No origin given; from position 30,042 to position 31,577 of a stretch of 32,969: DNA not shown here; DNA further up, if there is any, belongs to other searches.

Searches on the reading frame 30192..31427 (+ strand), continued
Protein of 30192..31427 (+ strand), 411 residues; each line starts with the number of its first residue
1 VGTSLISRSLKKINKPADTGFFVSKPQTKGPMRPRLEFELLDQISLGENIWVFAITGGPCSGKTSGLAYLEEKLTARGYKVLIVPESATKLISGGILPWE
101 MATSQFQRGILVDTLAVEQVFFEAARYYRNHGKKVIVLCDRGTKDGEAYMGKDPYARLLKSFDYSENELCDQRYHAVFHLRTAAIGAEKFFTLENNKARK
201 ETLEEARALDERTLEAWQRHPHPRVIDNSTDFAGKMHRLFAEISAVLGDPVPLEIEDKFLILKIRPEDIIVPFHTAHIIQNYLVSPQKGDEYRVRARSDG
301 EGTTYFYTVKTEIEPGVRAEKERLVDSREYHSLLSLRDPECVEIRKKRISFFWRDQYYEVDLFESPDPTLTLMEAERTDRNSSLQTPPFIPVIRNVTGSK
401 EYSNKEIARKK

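Call 36: search_solved_structures(query=A2, max_evalue=0.01, show_alignments=0)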
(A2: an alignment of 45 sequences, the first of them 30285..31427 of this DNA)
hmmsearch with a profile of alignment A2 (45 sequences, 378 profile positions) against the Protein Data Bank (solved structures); distinct sequences matched with E-value up to 0.01: 7.
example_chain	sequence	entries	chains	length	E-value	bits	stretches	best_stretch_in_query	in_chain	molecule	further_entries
3typ_A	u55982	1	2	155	1.3e-14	57.2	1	220-374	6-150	Uncharacterized protein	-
2fbl_A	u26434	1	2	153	1.4e-14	57.1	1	220-374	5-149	hypothetical protein NE1496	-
1zu4_A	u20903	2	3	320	0.0019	20.5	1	13-51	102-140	ftsY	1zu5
5l3r_B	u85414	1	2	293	0.0074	18.6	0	15-51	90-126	Cell division protein FtsY homolog, chloroplastic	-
3dm5_A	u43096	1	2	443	0.0079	18.5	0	10-50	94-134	Signal recognition 54 kDa protein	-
3b9q_A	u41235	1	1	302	0.0088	18.3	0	15-51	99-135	Chloroplast SRP receptor homolog, alpha subunit CPFTSY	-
8rix_A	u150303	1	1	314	0.0096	18.2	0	15-51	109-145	Cell division protein FtsY homolog, chloroplastic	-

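Call 40: search_protein_families(library=pfam, alignment_id=A3, max_evalue=0.001)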
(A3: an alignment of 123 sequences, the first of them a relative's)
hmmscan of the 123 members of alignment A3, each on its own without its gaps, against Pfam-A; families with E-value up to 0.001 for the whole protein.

A. member 1, L142:2791-3639:- (283 aa): 1 family
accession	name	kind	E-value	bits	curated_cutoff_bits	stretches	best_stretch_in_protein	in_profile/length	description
PF00459.30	Inositol_P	-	5e-16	59.4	27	1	16-140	11-136/271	Inositol monophosphatase family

B. families by the number of members that match (of 123 scanned): 152 families (the first 25 are shown)
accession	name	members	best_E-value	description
PF01381.28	HTH_3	4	1e-14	Helix-turn-helix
PF01966.28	HD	3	8.9e-20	HD domain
PF13476.12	AAA_23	3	5.7e-18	AAA domain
PF12844.13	HTH_19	3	5.3e-14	Helix-turn-helix domain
PF13304.12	AAA_21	3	8.3e-10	AAA domain, putative AbiEii toxin, Type IV TA system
PF13560.12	HTH_31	3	3.1e-07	Helix-turn-helix domain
PF00270.35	DEAD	2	1.6e-51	DEAD/DEAH box helicase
PF09359.15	VTC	2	1.3e-36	VTC domain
PF01149.29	Fapy_DNA_glyco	2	2.4e-29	Formamidopyrimidine-DNA glycosylase N-terminal domain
PF02660.20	G3P_acyltransf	2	1.1e-28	Glycerol-3-phosphate acyltransferase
PF01230.28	HIT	2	6.9e-27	HIT domain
PF06831.19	H2TH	2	2.7e-24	Formamidopyrimidine-DNA glycosylase H2TH domain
PF00459.30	Inositol_P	2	3.1e-19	Inositol monophosphatase family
PF05958.17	tRNA_U5-meth_tr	2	9.5e-18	tRNA (Uracil-5-)-methyltransferase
PF13649.12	Methyltransf_25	2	1.8e-14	Methyltransferase domain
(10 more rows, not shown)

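Call 64: predict_structure(alignment_id=A2)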
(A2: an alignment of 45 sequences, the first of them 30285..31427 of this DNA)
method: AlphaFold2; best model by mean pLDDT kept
length: 380 residues; sequences in the alignment: 45
mean_pLDDT: 92.5   pTM: 0.90
mean pLDDT of the five models: 92.5, 92.1, 92.0, 90.9, 90.6
residues with pLDDT >= 90: 317; 70-90: 49; 50-70: 13; < 50: 1
segments of 3 or more residues with pLDDT < 50: none
pLDDT, mean of each block of 10 residues (from residue 1): 71 94 94 95 97 94 91 94 96 98 97 94 95 93 97 92 79 95 95 93 94 82 85 94 97 92 96 95 84 96 97 98 95 97 82 90 94 90
secondary structure, 60 per line:
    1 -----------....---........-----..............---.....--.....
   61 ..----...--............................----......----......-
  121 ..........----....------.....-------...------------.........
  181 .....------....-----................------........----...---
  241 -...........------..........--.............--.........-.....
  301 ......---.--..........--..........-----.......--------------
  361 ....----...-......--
elements in order: H12-15 E19-26 H32-45 E49-53 H56-62 H72-99 E104-109 H114-119 H121-130 H135-138 E145-149 H172-185 E192-195 H201-216 E223-230 E242-252 E259-268 E271-283 E286-294 H296-305 E313-322 E325-334 E340-346 E361-364 H373-377

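Call 67: fold_search(model_id=the predicted structure, library=pdb)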
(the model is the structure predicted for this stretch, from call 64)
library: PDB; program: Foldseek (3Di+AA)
matches with E <= 10: 1409; with E <= 0.001: 262
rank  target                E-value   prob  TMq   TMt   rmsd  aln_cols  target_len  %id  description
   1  2fbl_B                8.0e-12  1.00  0.30  0.66   5.0       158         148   29  The crystal structure of the hypothetical protein NE1496 (released 2005-12-20)
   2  3typ_B                1.3e-11  1.00  0.29  0.64   4.4       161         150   30  The crystal structure of the inorganic triphosphatase NE1496 (released 2012-05-09)
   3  3typ_A                2.6e-11  1.00  0.29  0.65   4.6       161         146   30  The crystal structure of the inorganic triphosphatase NE1496 (released 2012-05-09)
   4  2fbl_A                4.9e-11  1.00  0.30  0.69   4.2       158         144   28  The crystal structure of the hypothetical protein NE1496 (released 2005-12-20)
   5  7z67                  4.8e-08  1.00  0.27  0.26  21.6       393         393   11  Crystal structure of the tandem kinase & triphosphate tunnel metalloenzyme domain module of the TTM1 protein from Arabid (released 2022-03-23)
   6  7nsd                  1.3e-06  1.00  0.27  0.55   3.7       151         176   19  Triphosphate tunnel metalloenzyme from Sulfolobus acidocaldarius in complex with ATP and calcium (released 2021-06-02)
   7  5a67                  1.9e-06  1.00  0.29  0.51   3.5       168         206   15  Crystal structure of AtTTM3 in complex with tripolyphosphate and manganese ion (form B) (released 2015-08-05)
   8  5a5y_A                2.0e-06  1.00  0.27  0.46   5.7       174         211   14  Crystal structure of AtTTM3 in complex with tripolyphosphate and magnesium ion (form A) (released 2015-08-05)
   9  1nn5                  2.0e-06  1.00  0.37  0.63   4.5       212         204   17  Crystal structure of human thymidylate kinase with d4TMP + AppNHp (released 2003-03-18)
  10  1e2f                  2.0e-06  1.00  0.36  0.60   5.2       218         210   16  Human thymidylate kinase complexed with thymidine monophosphate, adenosine diphosphate and a magnesium-ion (released 2001-05-17)
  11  1e98                  2.3e-06  1.00  0.38  0.63   4.1       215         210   17  Wild type human thymidylate kinase complexed with AZTMP and ADP (released 2001-10-05)
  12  2pbr_A                2.5e-06  1.00  0.39  0.69   4.4       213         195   20  Crystal structure of thymidylate kinase (aq_969) from Aquifex Aeolicus VF5 (released 2007-10-02)
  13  2ccg_B                2.6e-06  1.00  0.38  0.67   4.9       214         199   19  Crystal structure of His-tagged S. aureus thymidylate kinase complexed with thymidine monophosphate (TMP) (released 2006-03-08)
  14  1e2d                  2.6e-06  1.00  0.38  0.65   4.2       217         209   16  Human thymidylate kinase complexed with thymidine monophosphate, adenosine diphosphate and a magnesium-ion (released 2001-05-17)
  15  1e9f                  3.5e-06  1.00  0.36  0.62   4.3       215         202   16  Mutant human thymidylate kinase complexed with TMP and ADP (released 2001-10-11)
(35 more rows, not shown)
